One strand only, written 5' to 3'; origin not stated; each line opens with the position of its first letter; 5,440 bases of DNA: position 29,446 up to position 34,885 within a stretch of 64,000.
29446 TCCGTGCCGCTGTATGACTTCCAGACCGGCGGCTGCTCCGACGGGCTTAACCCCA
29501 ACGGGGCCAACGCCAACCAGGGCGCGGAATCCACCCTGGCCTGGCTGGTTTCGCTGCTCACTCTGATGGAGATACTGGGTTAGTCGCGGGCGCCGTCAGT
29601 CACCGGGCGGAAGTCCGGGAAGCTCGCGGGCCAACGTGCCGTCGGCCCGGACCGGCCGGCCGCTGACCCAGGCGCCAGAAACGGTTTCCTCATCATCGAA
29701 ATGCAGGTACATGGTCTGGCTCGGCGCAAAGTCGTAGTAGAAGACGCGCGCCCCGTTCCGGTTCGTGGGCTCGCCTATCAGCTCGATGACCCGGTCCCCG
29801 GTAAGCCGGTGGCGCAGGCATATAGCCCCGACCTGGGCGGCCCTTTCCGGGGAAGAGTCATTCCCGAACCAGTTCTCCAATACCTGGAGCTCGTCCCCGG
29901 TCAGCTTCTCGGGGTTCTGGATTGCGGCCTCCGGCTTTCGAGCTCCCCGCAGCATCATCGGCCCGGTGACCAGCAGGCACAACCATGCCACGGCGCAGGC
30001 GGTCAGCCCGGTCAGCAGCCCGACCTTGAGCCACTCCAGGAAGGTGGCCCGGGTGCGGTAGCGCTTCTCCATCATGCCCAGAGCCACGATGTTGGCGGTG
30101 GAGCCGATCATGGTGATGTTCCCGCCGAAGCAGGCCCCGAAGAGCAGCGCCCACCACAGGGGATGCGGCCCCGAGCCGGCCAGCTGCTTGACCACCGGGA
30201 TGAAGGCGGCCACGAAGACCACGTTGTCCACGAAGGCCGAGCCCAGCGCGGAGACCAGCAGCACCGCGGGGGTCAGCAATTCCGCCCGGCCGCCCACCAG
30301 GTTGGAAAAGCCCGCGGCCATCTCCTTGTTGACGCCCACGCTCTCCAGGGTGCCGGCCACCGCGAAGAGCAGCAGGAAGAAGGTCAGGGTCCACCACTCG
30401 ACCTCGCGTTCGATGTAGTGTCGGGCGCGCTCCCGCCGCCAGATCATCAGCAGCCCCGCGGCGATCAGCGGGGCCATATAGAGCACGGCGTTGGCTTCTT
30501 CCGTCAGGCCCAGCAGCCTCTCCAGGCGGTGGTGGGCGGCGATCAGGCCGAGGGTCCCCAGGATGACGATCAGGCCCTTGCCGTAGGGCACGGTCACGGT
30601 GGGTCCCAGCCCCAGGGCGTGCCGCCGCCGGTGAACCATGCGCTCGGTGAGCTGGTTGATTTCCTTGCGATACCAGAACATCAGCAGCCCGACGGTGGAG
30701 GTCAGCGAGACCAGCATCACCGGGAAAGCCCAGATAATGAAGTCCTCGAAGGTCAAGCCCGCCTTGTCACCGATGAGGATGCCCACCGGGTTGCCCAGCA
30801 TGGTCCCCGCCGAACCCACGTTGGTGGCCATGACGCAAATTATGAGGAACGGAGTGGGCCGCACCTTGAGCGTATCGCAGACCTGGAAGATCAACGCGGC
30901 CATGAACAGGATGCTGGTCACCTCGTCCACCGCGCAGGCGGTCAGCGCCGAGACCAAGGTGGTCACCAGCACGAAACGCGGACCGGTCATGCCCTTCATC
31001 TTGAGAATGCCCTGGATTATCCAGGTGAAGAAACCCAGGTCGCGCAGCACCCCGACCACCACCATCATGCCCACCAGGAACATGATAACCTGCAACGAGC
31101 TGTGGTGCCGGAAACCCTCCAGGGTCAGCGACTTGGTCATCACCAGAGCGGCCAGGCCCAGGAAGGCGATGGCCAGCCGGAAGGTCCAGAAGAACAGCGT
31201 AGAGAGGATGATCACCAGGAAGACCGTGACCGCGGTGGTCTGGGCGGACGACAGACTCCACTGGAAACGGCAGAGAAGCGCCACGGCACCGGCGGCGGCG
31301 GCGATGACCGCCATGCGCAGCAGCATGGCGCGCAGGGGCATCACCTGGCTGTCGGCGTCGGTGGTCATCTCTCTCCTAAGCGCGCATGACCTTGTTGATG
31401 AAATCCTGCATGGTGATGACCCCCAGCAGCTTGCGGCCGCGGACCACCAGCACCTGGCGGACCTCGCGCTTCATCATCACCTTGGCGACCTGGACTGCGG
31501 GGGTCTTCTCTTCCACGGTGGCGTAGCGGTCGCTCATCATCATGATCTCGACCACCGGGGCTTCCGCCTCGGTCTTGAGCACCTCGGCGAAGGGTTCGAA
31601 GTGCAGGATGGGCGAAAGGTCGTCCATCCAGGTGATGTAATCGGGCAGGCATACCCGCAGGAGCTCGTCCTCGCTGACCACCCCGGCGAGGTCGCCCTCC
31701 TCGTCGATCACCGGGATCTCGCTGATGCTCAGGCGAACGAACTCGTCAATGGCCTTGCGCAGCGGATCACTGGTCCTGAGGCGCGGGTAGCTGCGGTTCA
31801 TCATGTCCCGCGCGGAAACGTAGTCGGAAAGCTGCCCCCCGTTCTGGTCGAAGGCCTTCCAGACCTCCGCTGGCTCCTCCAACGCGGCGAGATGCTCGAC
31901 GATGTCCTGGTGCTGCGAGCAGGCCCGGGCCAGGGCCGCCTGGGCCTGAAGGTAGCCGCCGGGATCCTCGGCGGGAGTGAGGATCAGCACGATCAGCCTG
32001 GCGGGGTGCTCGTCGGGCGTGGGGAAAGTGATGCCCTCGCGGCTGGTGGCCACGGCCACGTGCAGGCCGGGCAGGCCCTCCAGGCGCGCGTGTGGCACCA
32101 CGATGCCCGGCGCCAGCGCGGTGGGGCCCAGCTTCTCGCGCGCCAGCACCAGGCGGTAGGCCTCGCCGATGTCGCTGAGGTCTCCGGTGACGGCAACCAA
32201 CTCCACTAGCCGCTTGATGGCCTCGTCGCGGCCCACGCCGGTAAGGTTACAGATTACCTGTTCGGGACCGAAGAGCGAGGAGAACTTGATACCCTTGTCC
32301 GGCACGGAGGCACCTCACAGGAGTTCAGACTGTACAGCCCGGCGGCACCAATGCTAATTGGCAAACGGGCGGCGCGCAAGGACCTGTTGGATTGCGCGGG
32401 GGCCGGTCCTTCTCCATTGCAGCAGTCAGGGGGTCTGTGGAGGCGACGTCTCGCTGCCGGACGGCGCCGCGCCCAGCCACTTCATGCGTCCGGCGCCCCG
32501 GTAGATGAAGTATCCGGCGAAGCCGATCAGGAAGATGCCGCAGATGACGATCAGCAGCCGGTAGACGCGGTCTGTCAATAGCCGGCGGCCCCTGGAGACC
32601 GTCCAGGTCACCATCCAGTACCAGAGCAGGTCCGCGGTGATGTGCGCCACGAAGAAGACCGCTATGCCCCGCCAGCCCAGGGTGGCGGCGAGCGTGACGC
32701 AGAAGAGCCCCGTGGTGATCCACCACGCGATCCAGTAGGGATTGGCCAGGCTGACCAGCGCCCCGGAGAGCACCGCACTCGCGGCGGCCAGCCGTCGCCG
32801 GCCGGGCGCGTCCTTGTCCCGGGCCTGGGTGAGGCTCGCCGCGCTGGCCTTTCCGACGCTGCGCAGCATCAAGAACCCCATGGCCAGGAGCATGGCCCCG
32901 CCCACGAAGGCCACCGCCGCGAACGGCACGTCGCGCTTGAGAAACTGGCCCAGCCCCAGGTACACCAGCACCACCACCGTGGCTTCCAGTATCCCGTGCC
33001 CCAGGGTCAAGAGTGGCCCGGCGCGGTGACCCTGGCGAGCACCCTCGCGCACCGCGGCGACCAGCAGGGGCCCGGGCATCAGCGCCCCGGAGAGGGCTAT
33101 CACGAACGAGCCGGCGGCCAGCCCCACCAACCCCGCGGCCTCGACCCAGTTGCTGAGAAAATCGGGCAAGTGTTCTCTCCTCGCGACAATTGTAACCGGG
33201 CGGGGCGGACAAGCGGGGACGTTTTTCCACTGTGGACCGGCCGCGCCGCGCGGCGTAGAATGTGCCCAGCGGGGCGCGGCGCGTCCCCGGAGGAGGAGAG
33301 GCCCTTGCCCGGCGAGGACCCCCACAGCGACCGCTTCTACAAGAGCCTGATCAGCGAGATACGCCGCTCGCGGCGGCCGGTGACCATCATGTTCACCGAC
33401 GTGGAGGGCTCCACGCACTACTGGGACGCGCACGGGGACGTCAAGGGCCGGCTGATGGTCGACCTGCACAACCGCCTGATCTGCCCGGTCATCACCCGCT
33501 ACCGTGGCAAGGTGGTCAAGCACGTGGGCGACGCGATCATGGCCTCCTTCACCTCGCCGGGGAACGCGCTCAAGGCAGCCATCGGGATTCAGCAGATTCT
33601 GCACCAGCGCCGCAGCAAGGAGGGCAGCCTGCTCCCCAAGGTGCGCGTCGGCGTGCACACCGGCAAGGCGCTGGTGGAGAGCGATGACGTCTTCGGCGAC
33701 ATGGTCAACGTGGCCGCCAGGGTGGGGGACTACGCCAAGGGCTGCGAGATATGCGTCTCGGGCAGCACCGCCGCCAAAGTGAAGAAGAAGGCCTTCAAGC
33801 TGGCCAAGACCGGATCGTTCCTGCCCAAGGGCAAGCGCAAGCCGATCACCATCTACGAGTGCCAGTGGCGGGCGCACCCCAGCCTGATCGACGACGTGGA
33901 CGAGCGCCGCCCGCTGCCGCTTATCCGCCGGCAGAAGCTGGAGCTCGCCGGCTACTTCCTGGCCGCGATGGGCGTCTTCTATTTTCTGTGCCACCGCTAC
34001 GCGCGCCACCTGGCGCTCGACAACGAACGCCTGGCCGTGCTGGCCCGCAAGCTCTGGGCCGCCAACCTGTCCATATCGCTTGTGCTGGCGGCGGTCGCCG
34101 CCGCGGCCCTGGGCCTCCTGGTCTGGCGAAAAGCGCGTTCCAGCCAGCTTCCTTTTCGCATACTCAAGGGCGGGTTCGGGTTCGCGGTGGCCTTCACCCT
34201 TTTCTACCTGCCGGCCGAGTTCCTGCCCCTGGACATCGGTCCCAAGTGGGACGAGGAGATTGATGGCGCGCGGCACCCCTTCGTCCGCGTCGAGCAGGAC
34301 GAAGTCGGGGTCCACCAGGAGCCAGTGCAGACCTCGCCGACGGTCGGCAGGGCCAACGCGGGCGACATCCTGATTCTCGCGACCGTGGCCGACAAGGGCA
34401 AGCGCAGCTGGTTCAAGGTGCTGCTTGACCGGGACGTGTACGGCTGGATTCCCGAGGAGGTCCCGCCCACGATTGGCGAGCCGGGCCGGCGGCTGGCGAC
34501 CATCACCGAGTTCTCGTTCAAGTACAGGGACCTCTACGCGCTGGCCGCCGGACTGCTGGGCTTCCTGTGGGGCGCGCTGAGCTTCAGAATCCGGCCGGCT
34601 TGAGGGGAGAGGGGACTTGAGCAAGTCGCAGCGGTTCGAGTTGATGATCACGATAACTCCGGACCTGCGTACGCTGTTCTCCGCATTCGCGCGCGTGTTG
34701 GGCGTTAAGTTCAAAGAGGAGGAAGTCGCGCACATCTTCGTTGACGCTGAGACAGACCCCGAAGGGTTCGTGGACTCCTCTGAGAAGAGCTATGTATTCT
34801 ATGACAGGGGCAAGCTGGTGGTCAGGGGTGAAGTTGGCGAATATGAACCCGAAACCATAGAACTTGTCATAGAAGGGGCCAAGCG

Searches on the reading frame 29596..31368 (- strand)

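Call 8: search_protein_families(library=pfam, proteins=[window:29596-31368:-], max_evalue=0.001)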
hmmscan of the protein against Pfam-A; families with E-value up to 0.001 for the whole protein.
window:29596-31368:- (590 aa): 2 families
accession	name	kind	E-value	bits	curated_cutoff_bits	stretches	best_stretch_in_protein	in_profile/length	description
PF03600.22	CitMHS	-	3.5e-49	168.2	31.9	1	62-411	9-336/336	Citrate transporter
PF00939.25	Na_sulph_symp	-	8.5e-05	22.2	27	0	404-470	176-242/472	Sodium:sulfate symporter transmembrane region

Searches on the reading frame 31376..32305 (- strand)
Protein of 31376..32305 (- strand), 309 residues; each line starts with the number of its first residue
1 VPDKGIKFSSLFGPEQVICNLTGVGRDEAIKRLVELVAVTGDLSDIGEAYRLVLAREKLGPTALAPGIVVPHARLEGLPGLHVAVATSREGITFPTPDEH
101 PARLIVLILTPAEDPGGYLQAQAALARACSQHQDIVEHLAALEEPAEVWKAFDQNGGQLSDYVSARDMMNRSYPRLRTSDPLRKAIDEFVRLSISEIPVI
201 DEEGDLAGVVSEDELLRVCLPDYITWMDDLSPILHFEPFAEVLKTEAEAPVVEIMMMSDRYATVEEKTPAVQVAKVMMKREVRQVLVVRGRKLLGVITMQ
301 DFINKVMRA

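Call 8: search_protein_families(library=pfam, proteins=[window:31376-32305:-], max_evalue=0.001)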
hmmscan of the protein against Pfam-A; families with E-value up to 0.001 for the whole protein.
window:31376-32305:- (309 aa): 2 families
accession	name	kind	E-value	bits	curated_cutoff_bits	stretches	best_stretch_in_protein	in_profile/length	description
PF00571.33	CBS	-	9e-20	71.2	24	2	165-218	1-54/57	CBS domain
PF00359.27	PTS_EIIA_2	-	6.2e-19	68.8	27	1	11-154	2-143/144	Phosphoenolpyruvate-dependent sugar phosphotransferase system, EIIA 2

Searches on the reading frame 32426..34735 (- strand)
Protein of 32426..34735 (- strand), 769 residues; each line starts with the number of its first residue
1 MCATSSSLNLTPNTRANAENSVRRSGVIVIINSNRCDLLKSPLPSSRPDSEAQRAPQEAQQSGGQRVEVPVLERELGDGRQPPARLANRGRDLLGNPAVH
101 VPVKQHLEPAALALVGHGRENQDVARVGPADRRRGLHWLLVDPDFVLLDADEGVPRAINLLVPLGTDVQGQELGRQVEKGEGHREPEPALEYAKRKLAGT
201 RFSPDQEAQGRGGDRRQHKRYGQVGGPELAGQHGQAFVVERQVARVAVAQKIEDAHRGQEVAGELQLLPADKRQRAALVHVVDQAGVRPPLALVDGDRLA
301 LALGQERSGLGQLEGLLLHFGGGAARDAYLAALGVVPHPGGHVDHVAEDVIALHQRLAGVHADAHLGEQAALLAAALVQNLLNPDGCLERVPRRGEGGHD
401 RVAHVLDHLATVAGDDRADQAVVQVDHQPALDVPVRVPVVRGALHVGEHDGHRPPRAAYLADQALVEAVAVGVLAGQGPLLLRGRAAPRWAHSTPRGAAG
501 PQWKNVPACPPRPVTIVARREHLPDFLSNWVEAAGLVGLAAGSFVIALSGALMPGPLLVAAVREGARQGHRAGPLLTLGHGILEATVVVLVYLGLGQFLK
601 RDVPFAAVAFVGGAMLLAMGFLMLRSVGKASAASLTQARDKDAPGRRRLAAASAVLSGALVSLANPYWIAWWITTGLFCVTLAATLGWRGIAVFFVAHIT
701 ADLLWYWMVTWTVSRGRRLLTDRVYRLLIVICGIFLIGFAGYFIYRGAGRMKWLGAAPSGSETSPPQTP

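Call 8: search_protein_families(library=pfam, proteins=[window:32426-34735:-], max_evalue=0.001)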
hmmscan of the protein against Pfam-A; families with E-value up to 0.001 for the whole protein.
window:32426-34735:- (769 aa): 1 family
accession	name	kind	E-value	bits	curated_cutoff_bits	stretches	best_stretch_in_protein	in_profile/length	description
PF01810.24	LysE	-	3.6e-31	108.6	25.6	1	548-746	1-192/193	LysE type translocator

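Call 61: search_protein_families(library=pfam, proteins=[window:32426-34735:-], max_evalue=1)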
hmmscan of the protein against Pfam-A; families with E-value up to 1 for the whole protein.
window:32426-34735:- (769 aa): 1 family
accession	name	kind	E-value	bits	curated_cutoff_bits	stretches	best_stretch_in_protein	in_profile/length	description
PF01810.24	LysE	-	3.6e-31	108.6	25.6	1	548-746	1-192/193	LysE type translocator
